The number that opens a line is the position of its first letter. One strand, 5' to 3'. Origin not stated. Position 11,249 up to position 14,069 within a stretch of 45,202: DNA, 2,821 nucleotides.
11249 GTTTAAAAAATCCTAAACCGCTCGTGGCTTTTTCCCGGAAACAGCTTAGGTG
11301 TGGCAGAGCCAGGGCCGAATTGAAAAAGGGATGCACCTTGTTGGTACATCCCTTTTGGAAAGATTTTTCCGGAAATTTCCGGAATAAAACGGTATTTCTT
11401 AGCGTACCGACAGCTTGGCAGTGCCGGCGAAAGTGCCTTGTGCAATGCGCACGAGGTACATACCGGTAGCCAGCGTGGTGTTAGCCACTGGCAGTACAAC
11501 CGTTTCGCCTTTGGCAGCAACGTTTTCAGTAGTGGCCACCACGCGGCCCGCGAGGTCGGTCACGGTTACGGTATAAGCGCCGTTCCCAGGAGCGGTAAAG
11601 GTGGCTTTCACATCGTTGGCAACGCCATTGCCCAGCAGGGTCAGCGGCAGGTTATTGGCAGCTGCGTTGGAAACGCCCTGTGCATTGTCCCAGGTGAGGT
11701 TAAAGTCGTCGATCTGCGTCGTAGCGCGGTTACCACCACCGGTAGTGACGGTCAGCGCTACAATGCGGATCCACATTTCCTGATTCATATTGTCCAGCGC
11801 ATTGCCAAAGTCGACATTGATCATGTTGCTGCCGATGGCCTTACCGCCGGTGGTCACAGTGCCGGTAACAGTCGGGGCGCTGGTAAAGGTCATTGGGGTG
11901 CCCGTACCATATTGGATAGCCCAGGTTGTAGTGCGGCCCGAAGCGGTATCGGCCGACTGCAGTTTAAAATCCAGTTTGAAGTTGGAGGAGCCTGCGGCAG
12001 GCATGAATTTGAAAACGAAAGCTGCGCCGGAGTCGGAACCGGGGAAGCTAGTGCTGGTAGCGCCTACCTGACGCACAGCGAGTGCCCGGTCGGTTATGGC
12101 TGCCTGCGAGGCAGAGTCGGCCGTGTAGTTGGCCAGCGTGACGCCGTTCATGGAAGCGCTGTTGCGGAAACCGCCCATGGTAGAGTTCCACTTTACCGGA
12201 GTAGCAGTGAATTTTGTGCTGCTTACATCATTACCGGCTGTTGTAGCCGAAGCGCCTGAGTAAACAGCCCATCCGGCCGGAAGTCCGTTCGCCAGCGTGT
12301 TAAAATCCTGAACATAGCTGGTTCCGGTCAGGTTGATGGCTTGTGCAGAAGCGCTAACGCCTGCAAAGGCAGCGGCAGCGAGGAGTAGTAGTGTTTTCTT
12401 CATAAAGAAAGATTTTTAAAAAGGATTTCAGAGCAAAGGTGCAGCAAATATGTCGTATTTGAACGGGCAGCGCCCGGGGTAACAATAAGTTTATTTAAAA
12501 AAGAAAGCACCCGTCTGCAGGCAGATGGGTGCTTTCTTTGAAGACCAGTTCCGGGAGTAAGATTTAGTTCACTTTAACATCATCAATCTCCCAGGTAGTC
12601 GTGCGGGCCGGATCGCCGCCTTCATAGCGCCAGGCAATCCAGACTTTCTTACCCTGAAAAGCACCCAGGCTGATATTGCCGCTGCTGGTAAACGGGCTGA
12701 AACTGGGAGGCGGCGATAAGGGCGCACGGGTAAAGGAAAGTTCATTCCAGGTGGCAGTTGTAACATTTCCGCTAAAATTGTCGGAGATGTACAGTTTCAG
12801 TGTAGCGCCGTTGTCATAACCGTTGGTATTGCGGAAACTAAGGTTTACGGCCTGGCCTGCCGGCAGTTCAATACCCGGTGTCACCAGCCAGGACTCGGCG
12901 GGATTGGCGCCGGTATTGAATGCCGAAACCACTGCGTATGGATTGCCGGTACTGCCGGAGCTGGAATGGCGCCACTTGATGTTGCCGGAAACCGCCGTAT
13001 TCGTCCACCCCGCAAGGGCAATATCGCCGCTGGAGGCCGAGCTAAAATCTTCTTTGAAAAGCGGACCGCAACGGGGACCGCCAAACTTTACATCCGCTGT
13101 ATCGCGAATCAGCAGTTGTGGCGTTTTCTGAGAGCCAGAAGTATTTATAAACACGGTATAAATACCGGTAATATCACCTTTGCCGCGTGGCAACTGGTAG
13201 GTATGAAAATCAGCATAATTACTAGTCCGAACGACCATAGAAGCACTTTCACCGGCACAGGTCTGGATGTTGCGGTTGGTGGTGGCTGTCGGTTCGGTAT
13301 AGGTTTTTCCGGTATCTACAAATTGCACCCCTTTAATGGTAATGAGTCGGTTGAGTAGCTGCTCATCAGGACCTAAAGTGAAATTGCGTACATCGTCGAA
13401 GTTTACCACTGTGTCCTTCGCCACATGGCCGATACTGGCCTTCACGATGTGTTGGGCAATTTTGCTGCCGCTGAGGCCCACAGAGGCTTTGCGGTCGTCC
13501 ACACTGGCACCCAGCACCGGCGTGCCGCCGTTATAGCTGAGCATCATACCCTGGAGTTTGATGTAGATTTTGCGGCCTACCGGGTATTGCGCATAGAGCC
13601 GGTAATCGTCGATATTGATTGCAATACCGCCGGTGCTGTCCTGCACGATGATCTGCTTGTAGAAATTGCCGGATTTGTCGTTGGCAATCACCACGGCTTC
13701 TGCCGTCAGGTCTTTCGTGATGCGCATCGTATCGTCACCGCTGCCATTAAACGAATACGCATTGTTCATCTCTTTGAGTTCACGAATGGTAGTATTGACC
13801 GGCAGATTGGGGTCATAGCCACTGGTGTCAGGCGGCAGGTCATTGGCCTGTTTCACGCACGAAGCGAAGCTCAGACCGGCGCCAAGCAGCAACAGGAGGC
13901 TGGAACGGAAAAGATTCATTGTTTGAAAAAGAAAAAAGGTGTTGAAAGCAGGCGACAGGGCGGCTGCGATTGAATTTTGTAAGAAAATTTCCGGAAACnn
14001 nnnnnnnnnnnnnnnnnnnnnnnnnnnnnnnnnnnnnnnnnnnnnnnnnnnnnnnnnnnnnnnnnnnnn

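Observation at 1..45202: Highly iterated palindrome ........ (core TCCGGA) saturates the window: a HIP1-like genome signature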

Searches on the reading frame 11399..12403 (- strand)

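Call 10: search_protein_families(library=pfam, proteins=[window:11399-12403:-], max_evalue=0.001)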
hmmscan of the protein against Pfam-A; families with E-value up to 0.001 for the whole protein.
window:11399-12403:- (334 aa): 1 family
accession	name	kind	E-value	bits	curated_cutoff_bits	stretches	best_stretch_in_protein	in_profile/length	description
PF18962.6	Por_Secre_tail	-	0.00038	21.1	27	0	270-331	15-73/75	Secretion system C-terminal sorting domain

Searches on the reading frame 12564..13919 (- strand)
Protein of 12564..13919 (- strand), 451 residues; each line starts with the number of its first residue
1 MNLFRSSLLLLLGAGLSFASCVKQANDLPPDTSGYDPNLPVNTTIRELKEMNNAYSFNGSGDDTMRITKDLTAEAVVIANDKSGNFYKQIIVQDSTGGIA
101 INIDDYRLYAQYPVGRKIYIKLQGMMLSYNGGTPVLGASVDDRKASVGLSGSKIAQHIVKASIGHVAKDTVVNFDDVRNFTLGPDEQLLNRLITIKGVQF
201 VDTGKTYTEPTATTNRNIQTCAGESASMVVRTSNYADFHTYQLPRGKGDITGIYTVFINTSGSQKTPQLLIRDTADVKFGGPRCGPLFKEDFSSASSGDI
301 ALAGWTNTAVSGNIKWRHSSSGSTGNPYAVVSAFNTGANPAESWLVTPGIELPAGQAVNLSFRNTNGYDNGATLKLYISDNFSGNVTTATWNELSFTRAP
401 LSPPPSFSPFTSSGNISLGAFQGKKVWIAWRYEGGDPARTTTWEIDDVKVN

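Call 10: search_protein_families(library=pfam, proteins=[window:12564-13919:-], max_evalue=0.001)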
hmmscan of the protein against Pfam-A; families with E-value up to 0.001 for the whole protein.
window:12564-13919:- (451 aa): 2 families
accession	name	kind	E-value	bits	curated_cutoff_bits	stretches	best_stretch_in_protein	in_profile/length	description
PF18942.5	DUF5689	-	2e-58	198.3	28.6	1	42-277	3-217/217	Family of unknown function (DUF5689)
PF16409.10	DUF5017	-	3.2e-07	30.5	28.8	1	355-447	59-164/187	Domain of unknown function (DUF5017)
